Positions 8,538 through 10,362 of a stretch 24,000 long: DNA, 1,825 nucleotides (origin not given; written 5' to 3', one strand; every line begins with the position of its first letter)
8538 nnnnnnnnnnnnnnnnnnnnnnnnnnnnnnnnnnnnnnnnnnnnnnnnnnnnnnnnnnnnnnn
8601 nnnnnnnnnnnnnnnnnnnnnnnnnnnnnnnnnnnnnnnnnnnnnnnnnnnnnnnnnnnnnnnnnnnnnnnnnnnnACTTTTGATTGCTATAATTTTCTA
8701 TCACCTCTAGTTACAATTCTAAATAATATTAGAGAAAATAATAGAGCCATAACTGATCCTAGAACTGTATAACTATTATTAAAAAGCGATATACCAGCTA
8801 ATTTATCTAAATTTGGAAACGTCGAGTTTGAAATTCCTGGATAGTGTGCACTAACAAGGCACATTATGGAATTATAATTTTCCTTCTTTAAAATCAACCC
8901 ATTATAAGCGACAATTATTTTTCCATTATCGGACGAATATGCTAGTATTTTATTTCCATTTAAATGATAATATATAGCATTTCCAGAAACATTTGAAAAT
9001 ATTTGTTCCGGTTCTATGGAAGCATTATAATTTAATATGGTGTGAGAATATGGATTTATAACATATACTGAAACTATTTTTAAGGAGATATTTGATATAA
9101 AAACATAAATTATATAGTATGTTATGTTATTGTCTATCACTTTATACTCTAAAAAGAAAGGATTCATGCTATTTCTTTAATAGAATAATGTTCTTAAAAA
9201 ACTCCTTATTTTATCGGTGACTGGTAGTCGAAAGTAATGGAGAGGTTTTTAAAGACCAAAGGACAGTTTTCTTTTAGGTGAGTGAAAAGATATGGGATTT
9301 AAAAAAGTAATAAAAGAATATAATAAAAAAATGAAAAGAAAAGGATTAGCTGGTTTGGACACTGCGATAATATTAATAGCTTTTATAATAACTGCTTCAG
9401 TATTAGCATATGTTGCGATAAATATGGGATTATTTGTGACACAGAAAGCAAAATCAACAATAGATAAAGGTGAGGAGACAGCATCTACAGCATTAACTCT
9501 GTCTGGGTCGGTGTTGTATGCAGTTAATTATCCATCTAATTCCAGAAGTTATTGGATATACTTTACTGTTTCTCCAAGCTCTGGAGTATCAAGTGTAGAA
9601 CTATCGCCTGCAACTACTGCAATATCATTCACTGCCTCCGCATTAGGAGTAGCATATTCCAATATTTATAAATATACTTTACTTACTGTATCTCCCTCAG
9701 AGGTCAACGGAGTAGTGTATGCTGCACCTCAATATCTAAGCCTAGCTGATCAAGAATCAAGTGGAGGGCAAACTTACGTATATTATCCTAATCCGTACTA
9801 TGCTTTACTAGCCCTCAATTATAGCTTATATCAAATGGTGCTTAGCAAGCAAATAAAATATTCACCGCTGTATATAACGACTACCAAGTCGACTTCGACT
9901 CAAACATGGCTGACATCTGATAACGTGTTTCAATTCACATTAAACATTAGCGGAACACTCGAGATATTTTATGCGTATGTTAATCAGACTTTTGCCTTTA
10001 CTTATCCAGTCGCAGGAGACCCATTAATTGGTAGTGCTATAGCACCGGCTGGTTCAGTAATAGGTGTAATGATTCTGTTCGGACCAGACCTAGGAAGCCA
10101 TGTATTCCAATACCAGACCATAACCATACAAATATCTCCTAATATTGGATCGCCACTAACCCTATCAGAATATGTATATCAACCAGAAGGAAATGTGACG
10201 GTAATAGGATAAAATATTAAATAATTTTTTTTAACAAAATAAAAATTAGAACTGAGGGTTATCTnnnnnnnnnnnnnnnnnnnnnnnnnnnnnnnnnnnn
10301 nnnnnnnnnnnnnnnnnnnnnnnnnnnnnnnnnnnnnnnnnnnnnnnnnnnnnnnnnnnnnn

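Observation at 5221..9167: Uncharacterised six-gene, all-membrane-protein block between an ArnR-like regulator and the archaellin promoter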

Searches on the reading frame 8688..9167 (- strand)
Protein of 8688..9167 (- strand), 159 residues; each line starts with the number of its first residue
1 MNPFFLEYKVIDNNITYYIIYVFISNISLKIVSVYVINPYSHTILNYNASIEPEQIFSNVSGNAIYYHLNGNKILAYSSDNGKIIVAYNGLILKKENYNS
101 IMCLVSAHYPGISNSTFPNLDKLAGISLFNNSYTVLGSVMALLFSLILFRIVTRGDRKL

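Call 3: search_protein_families(library=pfam, proteins=[window:8688-9167:-], max_evalue=1)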
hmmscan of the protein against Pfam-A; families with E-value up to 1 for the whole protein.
window:8688-9167:- (159 aa): 0 families

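Call 4: search_protein_families(library=ncbifam, proteins=[window:8688-9167:-], max_evalue=1)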
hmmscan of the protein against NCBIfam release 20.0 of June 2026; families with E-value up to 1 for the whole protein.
window:8688-9167:- (159 aa): 1 family
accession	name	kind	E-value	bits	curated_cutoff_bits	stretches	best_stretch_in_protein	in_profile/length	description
NF012164.0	AlbA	equivalog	0.091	11.2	850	1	57-101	161-206/442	subtilosin maturase AlbA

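Call 31: find_homologous_proteins(query=window:8688-9167:-)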
Query window:8688-9167:- (159 aa): 8 proteins with E <= 0.001 among 36 candidates.
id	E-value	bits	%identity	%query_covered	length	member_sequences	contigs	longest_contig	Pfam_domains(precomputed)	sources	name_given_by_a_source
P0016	3.4e-94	331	100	100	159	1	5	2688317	-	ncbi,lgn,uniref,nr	ncbi:hypothetical protein BFU36_09955 [Sulfolobus sp. A20]|uniref:hypothetical protein n=1 Tax=Sacch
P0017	4.3e-51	191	70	86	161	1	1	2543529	-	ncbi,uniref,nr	ncbi:hypothetical protein GFS03_02165 [Sulfolobus sp. E5-1-F]|uniref:hypothetical protein n=1 Tax=Sa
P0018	3.0e-50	188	63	99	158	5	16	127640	-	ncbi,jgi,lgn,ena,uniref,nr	ncbi:MAG: hypothetical protein RRA45_00010 [Saccharolobus sp.]|jgi:hypothetical protein|uniref:hypot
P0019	2.2e-49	185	60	99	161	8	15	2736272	-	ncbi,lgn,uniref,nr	ncbi:hypothetical protein [Saccharolobus islandicus]|uniref:Uncharacterized protein n=5 Tax=Saccharo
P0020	4.8e-49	184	59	98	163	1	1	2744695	-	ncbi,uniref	ncbi:hypothetical protein V6M85_04875 [Sulfolobus tengchongensis]|uniref:Uncharacterized protein n=1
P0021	2.5e-48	182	65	86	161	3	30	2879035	-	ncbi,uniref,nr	ncbi:MAG: hypothetical protein QXY87_06620 [Saccharolobus sp.]|uniref:Uncharacterized protein n=1 Ta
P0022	4.2e-47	178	59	99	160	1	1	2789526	-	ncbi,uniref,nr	ncbi:hypothetical protein EWF20_14685 [Sulfolobus sp. S-194]|uniref:hypothetical protein n=1 Tax=Sul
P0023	1.6e-46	176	67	83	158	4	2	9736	-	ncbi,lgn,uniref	ncbi:hypothetical protein [Saccharolobus sp.]|uniref:hypothetical protein n=1 Tax=Saccharolobus sp.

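Call 63: predict_structure(alignment_id=A5)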
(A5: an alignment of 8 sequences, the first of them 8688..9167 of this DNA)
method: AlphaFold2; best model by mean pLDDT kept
length: 159 residues; sequences in the alignment: 8
mean_pLDDT: 46.3   pTM: 0.29
mean pLDDT of the five models: 46.3, 44.7, 44.3, 43.8, 43.6
residues with pLDDT >= 90: 0; 70-90: 15; 50-70: 35; < 50: 109
segments of 3 or more residues with pLDDT < 50: 1-7, 9-17, 35-51, 53-61, 68-73, 82-133
pLDDT, mean of each block of 10 residues (from residue 1): 45 47 49 48 44 44 50 49 43 40 28 27 28 59 79 60
secondary structure, 60 per line:
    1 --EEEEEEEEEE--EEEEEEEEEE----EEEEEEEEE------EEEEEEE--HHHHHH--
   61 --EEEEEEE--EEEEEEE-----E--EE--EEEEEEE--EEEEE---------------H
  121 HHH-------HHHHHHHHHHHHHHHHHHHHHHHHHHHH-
elements in order: E3-12 E15-24 E29-37 E44-50 H53-58 E63-69 E72-78 E91-97 E100-104 H120-123 H131-158

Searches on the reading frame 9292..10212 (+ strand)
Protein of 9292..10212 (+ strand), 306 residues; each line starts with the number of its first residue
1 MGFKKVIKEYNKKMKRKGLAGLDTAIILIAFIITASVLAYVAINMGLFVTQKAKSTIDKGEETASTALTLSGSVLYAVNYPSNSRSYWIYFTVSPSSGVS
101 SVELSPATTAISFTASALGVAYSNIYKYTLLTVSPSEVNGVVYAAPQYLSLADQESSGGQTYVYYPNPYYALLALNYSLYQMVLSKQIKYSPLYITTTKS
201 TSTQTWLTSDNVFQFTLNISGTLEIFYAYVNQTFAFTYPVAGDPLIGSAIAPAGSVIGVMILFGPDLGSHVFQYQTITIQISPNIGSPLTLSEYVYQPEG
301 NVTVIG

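Call 3: search_protein_families(library=pfam, proteins=[window:9292-10212:+], max_evalue=1)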
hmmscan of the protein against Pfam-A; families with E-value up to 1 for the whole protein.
window:9292-10212:+ (306 aa): 2 families
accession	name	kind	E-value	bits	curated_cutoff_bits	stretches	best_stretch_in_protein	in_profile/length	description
PF01917.21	Arch_flagellin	-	4e-18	66.7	29.5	1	20-129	3-104/162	Archaebacterial flagellin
PF19190.6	BACON_2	-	0.28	11.6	25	1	48-101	3-58/94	Viral BACON domain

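Call 4: search_protein_families(library=ncbifam, proteins=[window:9292-10212:+], max_evalue=1)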
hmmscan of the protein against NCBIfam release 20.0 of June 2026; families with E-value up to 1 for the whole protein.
window:9292-10212:+ (306 aa): 2 families
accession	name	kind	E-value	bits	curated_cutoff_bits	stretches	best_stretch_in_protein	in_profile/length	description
NF006325.0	PRK08541.1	subfamily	3.8e-08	33.4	210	1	12-129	4-119/221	flagellin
TIGR02537.2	arch_flag_Nterm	domain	9.8e-07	28.2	20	1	16-46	2-32/33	archaellin/type IV pilin N-terminal domain-containing protein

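Call 46: find_homologous_proteins(query=window:9292-10212:+, max_evalue=1e-20)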
Query window:9292-10212:+ (306 aa): 85 proteins with E <= 1e-20 among 5273 candidates.
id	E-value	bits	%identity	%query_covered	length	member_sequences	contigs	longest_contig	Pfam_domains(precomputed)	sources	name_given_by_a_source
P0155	1.6e-189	646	100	100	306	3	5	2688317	PF01917.22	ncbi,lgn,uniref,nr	ncbi:flagellin [Sulfolobus sp. A20]|uniref:archaellin/type IV pilin N-terminal domain-containing pro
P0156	2.7e-178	609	95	100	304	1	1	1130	PF01917.22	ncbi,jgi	-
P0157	5.6e-157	539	85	100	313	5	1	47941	PF01917.22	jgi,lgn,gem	-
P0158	2.9e-155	534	84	100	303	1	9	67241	PF01917.22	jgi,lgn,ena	-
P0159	8.5e-154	529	84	100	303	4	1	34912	PF01917.22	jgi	jgi:flagellin FlaB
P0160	4.8e-153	526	83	100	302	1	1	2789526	PF01917.22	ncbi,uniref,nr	ncbi:flagellin [Sulfolobus sp. S-194]|uniref:archaellin/type IV pilin N-terminal domain-containing p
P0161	5.0e-152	523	84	100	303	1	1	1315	PF01917.22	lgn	-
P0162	7.1e-152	523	83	100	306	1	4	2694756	PF01917.22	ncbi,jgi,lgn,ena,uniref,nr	ncbi:archaellin/type IV pilin N-terminal domain-containing protein [Sulfurisphaera tokodaii]|uniref:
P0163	1.6e-149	515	82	100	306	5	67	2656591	PF01917.22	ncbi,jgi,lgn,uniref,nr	ncbi:flagellin [Sulfolobus islandicus]|jgi:flagellin FlaB|uniref:Flagellin n=2 Tax=Saccharolobus isl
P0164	3.3e-148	511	80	100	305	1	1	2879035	PF01917.22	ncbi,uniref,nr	ncbi:Flagellin FlaB2 [Saccharolobus shibatae B12]|uniref:Flagellin FlaB2 n=1 Tax=Saccharolobus shiba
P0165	4.3e-148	510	79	100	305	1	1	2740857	PF01917.22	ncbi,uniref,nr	ncbi:archaellin/type IV pilin N-terminal domain-containing protein [Saccharolobus shibatae]|uniref:F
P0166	5.0e-148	510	82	94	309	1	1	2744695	PF01917.22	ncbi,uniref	ncbi:archaellin/type IV pilin N-terminal domain-containing protein [Sulfolobus tengchongensis]|unire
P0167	8.1e-148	509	79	100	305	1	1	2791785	PF01917.22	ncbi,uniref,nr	ncbi:archaellin/type IV pilin N-terminal domain-containing protein [Saccharolobus shibatae]|uniref:F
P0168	1.0e-147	509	81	100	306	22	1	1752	PF01917.22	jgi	jgi:archaeal flagellin N-terminal-like domain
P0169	1.1e-147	509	79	100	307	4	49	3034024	PF01917.22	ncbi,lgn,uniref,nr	ncbi:flagellin [Saccharolobus solfataricus]|uniref:Flagellin n=2 Tax=Saccharolobus solfataricus TaxI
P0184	3.2e-118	412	68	96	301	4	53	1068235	PF01917.22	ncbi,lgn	-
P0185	1.1e-116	407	66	99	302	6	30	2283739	PF01917.22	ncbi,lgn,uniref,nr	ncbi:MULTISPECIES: archaellin/type IV pilin N-terminal domain-containing protein [Metallosphaera]|un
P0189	6.7e-96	339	59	100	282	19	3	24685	PF01917.22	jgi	jgi:flagellin FlaB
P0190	1.4e-95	338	62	96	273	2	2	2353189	PF01917.22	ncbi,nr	ncbi:archaellin/type IV pilin N-terminal domain-containing protein [Sulfodiicoccus acidiphilus]|nr:a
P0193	1.0e-89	319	61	96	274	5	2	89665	PF01917.22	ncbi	ncbi:MAG: archaellin/type IV pilin N-terminal domain-containing protein [Thermoprotei archaeon]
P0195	7.7e-89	316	58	98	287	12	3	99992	PF01917.22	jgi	jgi:flagellin FlaB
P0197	1.5e-86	308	61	98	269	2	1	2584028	PF01917.22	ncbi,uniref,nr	ncbi:archaellin/type IV pilin N-terminal domain-containing protein [Acidianus sp. HS-5]|uniref:archa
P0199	1.4e-85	305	61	94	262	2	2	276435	PF01917.22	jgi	-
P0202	9.0e-84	299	57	96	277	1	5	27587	PF01917.22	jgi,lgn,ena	jgi:flagellin FlaB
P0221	6.4e-78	280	54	96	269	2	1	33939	PF01917.22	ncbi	-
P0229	1.3e-76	276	51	95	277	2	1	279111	PF01917.22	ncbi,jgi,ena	jgi:archaeal flagellin FlaB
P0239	2.1e-51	193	49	77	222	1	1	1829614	PF01917.22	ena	-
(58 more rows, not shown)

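Call 47: find_encoding_contigs(protein=P0184, flank=10000, max_places=1)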
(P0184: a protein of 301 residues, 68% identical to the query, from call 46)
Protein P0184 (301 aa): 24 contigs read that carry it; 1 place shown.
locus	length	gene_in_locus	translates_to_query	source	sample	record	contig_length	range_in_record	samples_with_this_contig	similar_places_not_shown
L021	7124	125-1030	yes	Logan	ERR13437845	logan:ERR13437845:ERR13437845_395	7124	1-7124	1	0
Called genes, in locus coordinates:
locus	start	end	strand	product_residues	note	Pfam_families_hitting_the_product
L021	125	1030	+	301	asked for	PF01917:Flagellin_arch-type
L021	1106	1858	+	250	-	PF24151:ArlX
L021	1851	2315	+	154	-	PF01917:Flagellin_arch-type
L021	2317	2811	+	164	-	PF01917:Flagellin_arch-type (weak), PF22201:FlaF_Ig-like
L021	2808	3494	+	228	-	PF05625:PAXNEB (faint), PF06745:ATPase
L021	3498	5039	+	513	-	PF00437:T2SSE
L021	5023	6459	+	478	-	PF00482:T2SSF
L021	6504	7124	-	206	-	?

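Call 48: find_encoding_contigs(protein=P0162, flank=10000, max_places=1)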
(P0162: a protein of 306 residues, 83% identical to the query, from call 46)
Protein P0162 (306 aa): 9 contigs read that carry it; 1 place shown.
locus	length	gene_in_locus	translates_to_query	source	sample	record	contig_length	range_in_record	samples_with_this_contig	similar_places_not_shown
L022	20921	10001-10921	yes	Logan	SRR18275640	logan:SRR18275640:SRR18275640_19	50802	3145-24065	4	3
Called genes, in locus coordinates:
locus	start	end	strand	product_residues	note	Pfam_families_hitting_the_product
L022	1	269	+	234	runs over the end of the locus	PF00005:ABC_tran, PF13304:AAA_21 (weak)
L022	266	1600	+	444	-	-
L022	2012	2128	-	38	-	-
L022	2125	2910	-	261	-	PF01738:DLH, PF12146:Hydrolase_4 (faint)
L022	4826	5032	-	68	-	PF01402:RHH_1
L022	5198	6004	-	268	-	PF01656:CbiA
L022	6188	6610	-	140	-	-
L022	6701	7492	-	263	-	PF01978:TrmB (faint), PF12802:MarR_2 (weak), PF08279:HTH_11 (faint), PF13412:HTH_24 (weak), PF14947:HTH_45 (weak)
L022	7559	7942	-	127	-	-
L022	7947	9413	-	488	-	-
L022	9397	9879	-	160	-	-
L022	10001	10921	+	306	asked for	PF01917:Flagellin_arch-type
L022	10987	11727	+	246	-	PF24151:ArlX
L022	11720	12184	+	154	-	PF01917:Flagellin_arch-type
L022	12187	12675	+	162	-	PF22201:FlaF_Ig-like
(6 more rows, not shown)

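Call 49: find_encoding_contigs(protein=P0197, flank=10000, max_places=1)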
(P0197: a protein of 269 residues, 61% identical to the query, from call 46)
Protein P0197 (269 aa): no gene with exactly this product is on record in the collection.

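Call 59: find_encoding_contigs(protein=P0190, flank=10000, max_places=1)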
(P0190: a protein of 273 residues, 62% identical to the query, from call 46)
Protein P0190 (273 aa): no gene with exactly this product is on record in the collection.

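Call 61: find_related_loci(query=A6, collection=metagenome_contigs, flank=10000)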
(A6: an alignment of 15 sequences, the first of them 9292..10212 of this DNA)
Query A6 (306 aa) in metagenome_contigs; peptide patterns used: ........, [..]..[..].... (x = any residue, [..] = any of these).
229 stretches matched a pattern; 58 encode a relative of the query (tblastn E <= 1e-3); 58 distinct loci.
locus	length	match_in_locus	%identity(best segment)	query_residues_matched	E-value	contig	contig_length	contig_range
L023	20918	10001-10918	82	1-306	6e-153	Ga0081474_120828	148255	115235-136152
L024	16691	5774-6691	82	1-306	2e-152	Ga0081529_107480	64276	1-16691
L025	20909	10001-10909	84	1-306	5e-151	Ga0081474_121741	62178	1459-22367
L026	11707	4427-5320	71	1-306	2e-136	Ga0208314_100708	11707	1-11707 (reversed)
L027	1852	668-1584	75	1-306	2e-146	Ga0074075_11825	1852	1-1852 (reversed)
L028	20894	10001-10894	71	1-306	4e-134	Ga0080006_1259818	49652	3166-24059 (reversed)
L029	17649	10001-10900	70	1-306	9e-134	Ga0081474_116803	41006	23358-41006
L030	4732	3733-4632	70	1-306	6e-135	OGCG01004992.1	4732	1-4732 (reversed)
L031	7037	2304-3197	69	1-306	3e-132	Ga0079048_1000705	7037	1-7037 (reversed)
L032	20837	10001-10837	59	2-306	4e-106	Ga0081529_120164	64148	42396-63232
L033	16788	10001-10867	63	1-306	2e-103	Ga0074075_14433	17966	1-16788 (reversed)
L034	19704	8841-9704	63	1-306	6e-103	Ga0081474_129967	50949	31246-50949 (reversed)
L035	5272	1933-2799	62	1-306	3e-102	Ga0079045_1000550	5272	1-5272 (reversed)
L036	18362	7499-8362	62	1-306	8e-102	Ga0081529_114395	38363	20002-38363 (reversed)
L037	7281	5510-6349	59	5-306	3e-98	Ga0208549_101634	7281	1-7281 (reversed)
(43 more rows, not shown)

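Call 65: list_cluster_members(proteins=[P0184, P0185, P0229, P0239, P0199, P0193, P0221, P0189, P0195, P0202])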
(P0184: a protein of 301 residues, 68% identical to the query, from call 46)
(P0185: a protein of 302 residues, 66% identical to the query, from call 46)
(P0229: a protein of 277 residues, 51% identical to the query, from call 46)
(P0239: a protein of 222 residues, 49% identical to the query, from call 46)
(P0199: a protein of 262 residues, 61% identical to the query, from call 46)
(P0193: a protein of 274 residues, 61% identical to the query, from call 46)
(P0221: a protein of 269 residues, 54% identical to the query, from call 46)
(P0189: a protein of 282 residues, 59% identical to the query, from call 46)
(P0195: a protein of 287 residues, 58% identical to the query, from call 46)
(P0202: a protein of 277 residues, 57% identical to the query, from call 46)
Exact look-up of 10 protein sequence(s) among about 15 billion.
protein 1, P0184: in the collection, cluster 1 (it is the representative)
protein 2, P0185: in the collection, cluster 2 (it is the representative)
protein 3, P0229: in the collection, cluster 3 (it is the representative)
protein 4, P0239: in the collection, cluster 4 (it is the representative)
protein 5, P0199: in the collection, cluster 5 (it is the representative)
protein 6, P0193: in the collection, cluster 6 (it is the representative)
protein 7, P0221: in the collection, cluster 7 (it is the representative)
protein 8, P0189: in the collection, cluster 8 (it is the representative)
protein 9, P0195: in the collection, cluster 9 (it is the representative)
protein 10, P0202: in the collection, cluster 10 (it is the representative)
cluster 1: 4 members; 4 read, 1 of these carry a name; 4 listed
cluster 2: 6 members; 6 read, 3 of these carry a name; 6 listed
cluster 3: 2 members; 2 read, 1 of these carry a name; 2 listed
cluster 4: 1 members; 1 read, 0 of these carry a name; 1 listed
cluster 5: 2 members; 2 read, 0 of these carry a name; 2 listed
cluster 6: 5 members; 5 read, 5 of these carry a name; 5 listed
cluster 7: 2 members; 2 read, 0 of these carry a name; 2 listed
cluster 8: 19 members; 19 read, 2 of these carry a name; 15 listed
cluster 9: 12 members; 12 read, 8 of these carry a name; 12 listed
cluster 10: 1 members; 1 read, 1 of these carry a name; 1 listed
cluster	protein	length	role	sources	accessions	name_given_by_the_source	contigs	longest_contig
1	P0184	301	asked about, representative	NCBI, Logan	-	-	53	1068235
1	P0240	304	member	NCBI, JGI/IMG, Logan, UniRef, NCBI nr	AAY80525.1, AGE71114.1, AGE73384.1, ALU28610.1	archaellin/type IV pilin N-terminal domain-containing protein [Sulfolobus acidocaldarius] | Flagellin n=5 Tax=Sulfolobus acidocaldarius TaxID=2285 RepID=Q4J9K5_SULAC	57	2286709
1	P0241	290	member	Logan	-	-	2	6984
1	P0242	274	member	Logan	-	-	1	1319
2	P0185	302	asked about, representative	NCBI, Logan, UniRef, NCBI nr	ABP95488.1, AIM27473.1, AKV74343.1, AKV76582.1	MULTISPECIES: archaellin/type IV pilin N-terminal domain-containing protein ... | Flagellin n=2 Tax=Metallosphaera sedula TaxID=43687 RepID=A4YGD6_METS5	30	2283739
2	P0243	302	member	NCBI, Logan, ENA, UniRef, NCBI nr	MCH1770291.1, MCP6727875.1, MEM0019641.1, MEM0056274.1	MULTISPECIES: archaellin/type IV pilin N-terminal domain-containing protein ... | archaellin/type IV pilin N-terminal domain-containing protein n=1 Tax=Metallosphaera ... | archaellin/type IV pilin N-terminal domain-containing protein [Metallosphaera sedula]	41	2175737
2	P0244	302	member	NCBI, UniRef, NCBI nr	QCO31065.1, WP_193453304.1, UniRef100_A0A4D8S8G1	flagellin [Metallosphaera sedula] | Flagellin n=1 Tax=Metallosphaera prunae TaxID=47304 RepID=A0A4D8S8G1_METPR | archaellin/type IV pilin N-terminal domain-containing protein [Metallosphaera prunae]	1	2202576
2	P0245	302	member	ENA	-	-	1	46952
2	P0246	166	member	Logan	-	-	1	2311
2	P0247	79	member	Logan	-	-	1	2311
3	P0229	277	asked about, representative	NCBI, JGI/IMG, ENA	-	archaeal flagellin FlaB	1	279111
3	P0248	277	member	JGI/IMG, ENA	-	-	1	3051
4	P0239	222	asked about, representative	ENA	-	-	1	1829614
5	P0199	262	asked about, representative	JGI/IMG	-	-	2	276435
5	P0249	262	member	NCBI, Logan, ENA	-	-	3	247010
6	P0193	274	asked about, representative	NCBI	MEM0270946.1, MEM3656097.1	MAG: archaellin/type IV pilin N-terminal domain-containing protein [Thermoprotei archaeon]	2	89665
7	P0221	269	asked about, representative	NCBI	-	-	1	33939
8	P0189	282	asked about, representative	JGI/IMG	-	flagellin FlaB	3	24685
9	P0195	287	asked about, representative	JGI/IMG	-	flagellin FlaB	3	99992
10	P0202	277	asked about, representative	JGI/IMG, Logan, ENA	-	flagellin FlaB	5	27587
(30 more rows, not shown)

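Call 66: find_encoding_contigs(protein=P0240, flank=10000, max_places=1)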
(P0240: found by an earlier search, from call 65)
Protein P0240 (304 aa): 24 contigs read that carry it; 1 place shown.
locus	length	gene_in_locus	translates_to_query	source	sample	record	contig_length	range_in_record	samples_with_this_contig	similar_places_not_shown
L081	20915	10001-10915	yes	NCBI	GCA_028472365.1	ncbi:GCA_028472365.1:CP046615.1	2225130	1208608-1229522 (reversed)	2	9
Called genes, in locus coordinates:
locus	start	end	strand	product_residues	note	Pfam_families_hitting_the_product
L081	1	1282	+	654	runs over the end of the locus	PF16177:ACAS_N, PF00501:AMP-binding, PF13193:AMP-binding_C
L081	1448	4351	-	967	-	PF10633:NPCBM_assoc (faint), PF14728:PTHB1_GAE (faint)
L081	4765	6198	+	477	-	PF00083:Sugar_tr, PF07690:MFS_1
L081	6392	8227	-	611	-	PF00069:Pkinase, PF07714:PK_Tyr_Ser-Thr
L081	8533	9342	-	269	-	PF12802:MarR_2 (faint), PF01047:MarR (weak), PF01978:TrmB (weak), PF08279:HTH_11 (faint), PF13412:HTH_24 (faint), PF14947:HTH_45 (weak)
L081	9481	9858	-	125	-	-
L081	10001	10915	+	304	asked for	PF01917:Flagellin_arch-type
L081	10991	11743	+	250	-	PF24151:ArlX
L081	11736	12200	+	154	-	PF01917:Flagellin_arch-type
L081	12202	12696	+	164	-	PF01917:Flagellin_arch-type (weak), PF22201:FlaF_Ig-like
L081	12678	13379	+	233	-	PF05625:PAXNEB (faint), PF06745:ATPase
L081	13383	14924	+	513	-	PF00437:T2SSE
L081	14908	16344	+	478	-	PF00482:T2SSF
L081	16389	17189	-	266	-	PF13412:HTH_24 (faint), PF12802:MarR_2 (faint), PF25213:HVO_A0261_N (faint), PF01047:MarR (weak), PF01978:TrmB (weak), PF08279:HTH_11 (faint), PF14947:HTH_45 (weak)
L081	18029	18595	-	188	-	PF01625:PMSR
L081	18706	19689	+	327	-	PF00890:FAD_binding_2 (weak), PF01266:DAO (weak), PF07992:Pyr_redox_2, PF12831:FAD_oxidored (faint), PF13738:Pyr_redox_3, PF00070:Pyr_redox (weak)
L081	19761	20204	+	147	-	-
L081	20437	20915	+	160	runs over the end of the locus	PF00571:CBS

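Call 77: search_protein_families(library=pfam, proteins=[L081:9481-9858:-], max_evalue=0.01)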
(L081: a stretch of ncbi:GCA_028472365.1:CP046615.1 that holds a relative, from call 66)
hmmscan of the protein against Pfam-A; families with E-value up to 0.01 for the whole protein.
L081:9481-9858:- (125 aa): 0 families
